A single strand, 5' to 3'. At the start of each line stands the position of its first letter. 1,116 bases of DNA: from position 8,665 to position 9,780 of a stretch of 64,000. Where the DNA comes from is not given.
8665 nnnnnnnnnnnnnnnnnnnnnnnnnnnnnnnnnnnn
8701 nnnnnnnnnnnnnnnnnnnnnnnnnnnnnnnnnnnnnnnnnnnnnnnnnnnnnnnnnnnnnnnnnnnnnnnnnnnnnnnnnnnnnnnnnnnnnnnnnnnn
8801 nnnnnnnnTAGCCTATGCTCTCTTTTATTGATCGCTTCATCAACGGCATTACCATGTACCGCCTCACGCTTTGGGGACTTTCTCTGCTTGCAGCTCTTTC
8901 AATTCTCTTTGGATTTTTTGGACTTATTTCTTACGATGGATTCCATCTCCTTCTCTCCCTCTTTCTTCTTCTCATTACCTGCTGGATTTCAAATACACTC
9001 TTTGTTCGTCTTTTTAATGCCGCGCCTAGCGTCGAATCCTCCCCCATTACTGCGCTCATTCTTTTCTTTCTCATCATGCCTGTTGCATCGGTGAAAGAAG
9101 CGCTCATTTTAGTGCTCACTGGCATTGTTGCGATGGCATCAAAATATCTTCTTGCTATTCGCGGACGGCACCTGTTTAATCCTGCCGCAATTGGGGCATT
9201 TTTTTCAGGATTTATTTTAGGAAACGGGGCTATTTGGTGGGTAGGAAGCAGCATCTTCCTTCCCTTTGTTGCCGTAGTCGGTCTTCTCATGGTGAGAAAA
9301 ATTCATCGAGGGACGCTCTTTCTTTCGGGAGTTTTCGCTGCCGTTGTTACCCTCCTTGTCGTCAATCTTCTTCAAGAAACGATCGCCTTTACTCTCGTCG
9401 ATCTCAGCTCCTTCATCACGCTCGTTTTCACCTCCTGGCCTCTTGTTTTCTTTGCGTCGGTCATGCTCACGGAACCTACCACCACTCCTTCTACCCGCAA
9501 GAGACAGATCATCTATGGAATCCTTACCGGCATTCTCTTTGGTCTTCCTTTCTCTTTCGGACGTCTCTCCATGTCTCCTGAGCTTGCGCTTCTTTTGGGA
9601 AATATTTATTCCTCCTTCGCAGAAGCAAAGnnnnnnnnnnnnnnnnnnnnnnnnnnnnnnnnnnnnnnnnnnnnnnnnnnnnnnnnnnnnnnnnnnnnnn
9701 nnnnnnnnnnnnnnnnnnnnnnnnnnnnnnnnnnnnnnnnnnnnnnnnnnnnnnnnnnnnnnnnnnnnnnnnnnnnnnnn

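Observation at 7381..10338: Extracytoplasmic flavinylation redox module: FMN-binding lipoprotein, ApbE flavin transferase and a membrane oxidoreductase whose N-terminal domain looks RnfD/NqrB-like and whose C-terminal domain is FNR-type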

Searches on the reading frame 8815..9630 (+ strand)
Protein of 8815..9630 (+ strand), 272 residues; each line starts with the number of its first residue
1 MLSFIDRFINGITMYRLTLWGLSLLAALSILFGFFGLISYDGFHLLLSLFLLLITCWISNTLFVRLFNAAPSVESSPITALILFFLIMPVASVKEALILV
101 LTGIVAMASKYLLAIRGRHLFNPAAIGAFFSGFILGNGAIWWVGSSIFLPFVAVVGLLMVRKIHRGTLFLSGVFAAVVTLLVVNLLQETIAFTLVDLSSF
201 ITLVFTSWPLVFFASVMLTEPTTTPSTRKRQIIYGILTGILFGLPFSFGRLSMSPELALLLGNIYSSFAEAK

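Call 35: search_solved_structures(query=window:8815-9630:+, max_evalue=10, show_alignments=3)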
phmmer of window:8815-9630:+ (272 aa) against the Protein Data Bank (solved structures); distinct sequences matched with E-value up to 10: 0.
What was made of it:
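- Tried and rejected: A single-sequence search gave nothing at E<10 (call 35).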

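Call 66: predict_structure(alignment_id=A4)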
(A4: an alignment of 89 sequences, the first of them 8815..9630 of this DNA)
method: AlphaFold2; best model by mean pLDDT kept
length: 272 residues; sequences in the alignment: 89
mean_pLDDT: 95.9   pTM: 0.92
mean pLDDT of the five models: 95.9, 95.8, 95.4, 95.3, 95.0
residues with pLDDT >= 90: 256; 70-90: 14; 50-70: 2; < 50: 0
segments of 3 or more residues with pLDDT < 50: none
pLDDT, mean of each block of 10 residues (from residue 1): 93 97 98 97 98 98 96 95 98 98 98 92 98 94 92 97 97 98 98 97 91 97 95 98 95 96 95 61
secondary structure, 60 per line:
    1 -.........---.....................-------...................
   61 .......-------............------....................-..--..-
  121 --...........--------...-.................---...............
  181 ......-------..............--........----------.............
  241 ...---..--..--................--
elements in order: H2-10 H14-34 H42-67 H75-86 H93-112 H123-133 H146-162 H166-186 H194-207 H210-217 H228-243 H255-270
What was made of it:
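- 8815..9630 (+): Gene 3, N-terminal domain (residues 1-272): a minimal RnfD/NqrB-like polytopic membrane domain. It lacks the flavinylated-Thr loop and is the predicted flavin-based wire across the membrane. The AF2 model has pLDDT 95.9 (call 66).
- On RnfD/NqrB structural superfamily: An AF2 model of residues 1-272 (pLDDT 95.9, call 66) has RnfD or NqrB chains as its top 15 Foldseek PDB hits: probability 1.00, TM-score (query-normalised) 0.57-0.74, E from 1e-5 to 2e-3.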

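Call 68: fold_search(model_id=the predicted structure, library=pdb)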
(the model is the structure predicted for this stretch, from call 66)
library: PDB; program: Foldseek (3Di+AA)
matches with E <= 10: 114; with E <= 0.001: 12
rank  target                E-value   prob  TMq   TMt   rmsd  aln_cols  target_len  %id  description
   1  9eri_D                1.0e-05  1.00  0.68  0.59   4.0       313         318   16  Cryo-EM structure of sodium pumping Rnf complex from Acetobacterium woodii bound to NADH (released 2025-03-05)
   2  8rbq_D                5.2e-05  1.00  0.74  0.67   4.6       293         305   16  Cryo-EM structure of the NADH:ferredoxin oxidoreductase RNF from Azotobacter vinelandii, dithionite reduced (released 2024-06-26)
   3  7xk3_B                7.0e-05  1.00  0.62  0.45   6.0       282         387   13  Cryo-EM structure of Na+-pumping NADH-ubiquinone oxidoreductase from Vibrio cholerae, state 1 (released 2022-07-20)
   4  8ahx_D                1.0e-04  1.00  0.72  0.57   5.7       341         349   15  Cryo-EM structure of the nitrogen-fixation associated NADH:ferredoxin oxidoreductase RNF from Azotobacter vinelandii (released 2023-11-01)
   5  9uuu_B                1.2e-04  1.00  0.57  0.42   6.4       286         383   12  Cryo-EM structure of Na+-translocating NADH-ubiquinone oxidoreductase from Vibrio cholerae reduced by NADH (released 2025-06-25)
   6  7xk6_B                1.2e-04  1.00  0.62  0.43   9.0       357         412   13  Cryo-EM structure of Na+-pumping NADH-ubiquinone oxidoreductase from Vibrio cholerae, with aurachin D-42 (released 2022-07-20)
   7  7zc6_D                1.6e-04  1.00  0.70  0.63   5.3       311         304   15  Na+ - translocating ferredoxin: NAD+ reductase (Rnf) of C. tetanomorphum (released 2022-09-28)
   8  9lrr_B                2.3e-04  1.00  0.64  0.44   6.3       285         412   13  Cryo-EM structure of Na+-translocating NADH-ubiquinone oxidoreductase NqrB-G141A mutant from Vibrio cholerae with boun (released 2025-04-23)
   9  9ud3_B                3.0e-04  1.00  0.59  0.43   7.9       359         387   13  Cryo-EM structure of Na+-translocating NADH-ubiquinone oxidoreductase NqrB-T236Y mutant from Vibrio cholerae (released 2025-06-25)
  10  8acw_B                5.6e-04  1.00  0.61  0.45   8.3       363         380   13  X-ray structure of Na+-NQR from Vibrio cholerae at 3.4 A resolution (released 2023-07-12)
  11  8a1x_B                6.9e-04  1.00  0.59  0.43   8.8       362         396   12  Sodium pumping NADH-quinone oxidoreductase with inhibitor DQA (released 2023-06-14)
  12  8ad0_B                7.9e-04  1.00  0.67  0.49   7.6       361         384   12  X-ray structure of Na+-NQR from Vibrio cholerae in different conformation at 3.1 A (released 2023-07-12)
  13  8evu_B                1.1e-03  1.00  0.62  0.42   5.3       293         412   14  Cryo EM structure of Vibrio cholerae NQR (released 2022-11-16)
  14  8a1v_B                1.3e-03  1.00  0.62  0.45   8.2       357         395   13  Sodium pumping NADH-quinone oxidoreductase with substrate Q2 (released 2023-06-14)
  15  8a1t_B                1.7e-03  1.00  0.62  0.45   6.6       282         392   13  Sodium pumping NADH-quinone oxidoreductase (released 2023-06-14)
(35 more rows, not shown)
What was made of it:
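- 8815..9630 (+): The Foldseek top 15 hits are RnfD or NqrB (call 68).
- On RnfD/NqrB structural superfamily: Urea, Rh and Amt transporters follow (call 68).
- The same transporters appear as weaker fold hits (call 68).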

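Call 83: search_protein_representatives(protein=window:8815-9630:+)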
Query: 272 residues. Proteins with E-value up to 0.001 (for the whole library): 1318; up to 1e-10: 714; up to 1e-30: 328. The best 150 are listed.
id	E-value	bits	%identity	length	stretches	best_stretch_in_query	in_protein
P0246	1.2e-62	228.4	49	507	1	5-270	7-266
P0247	2.1e-62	227.6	47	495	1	2-270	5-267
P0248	1.2e-59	218.5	45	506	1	3-268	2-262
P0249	1.7e-59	218.1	47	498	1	2-267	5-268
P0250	5.9e-59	216.3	51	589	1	2-268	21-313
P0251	7.4e-59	216.0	46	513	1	2-268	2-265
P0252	9.5e-59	215.6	47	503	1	4-266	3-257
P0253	2.5e-58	214.2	48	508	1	4-270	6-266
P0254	7.2e-58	212.7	43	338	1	2-268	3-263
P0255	1.3e-56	208.6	46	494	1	1-266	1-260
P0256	2.5e-56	207.7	44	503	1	5-269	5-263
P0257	2.6e-56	207.6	43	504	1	3-268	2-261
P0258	4.0e-56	207.0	45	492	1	3-267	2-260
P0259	7.6e-56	206.1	46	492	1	1-268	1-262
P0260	1.1e-55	205.5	48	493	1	3-268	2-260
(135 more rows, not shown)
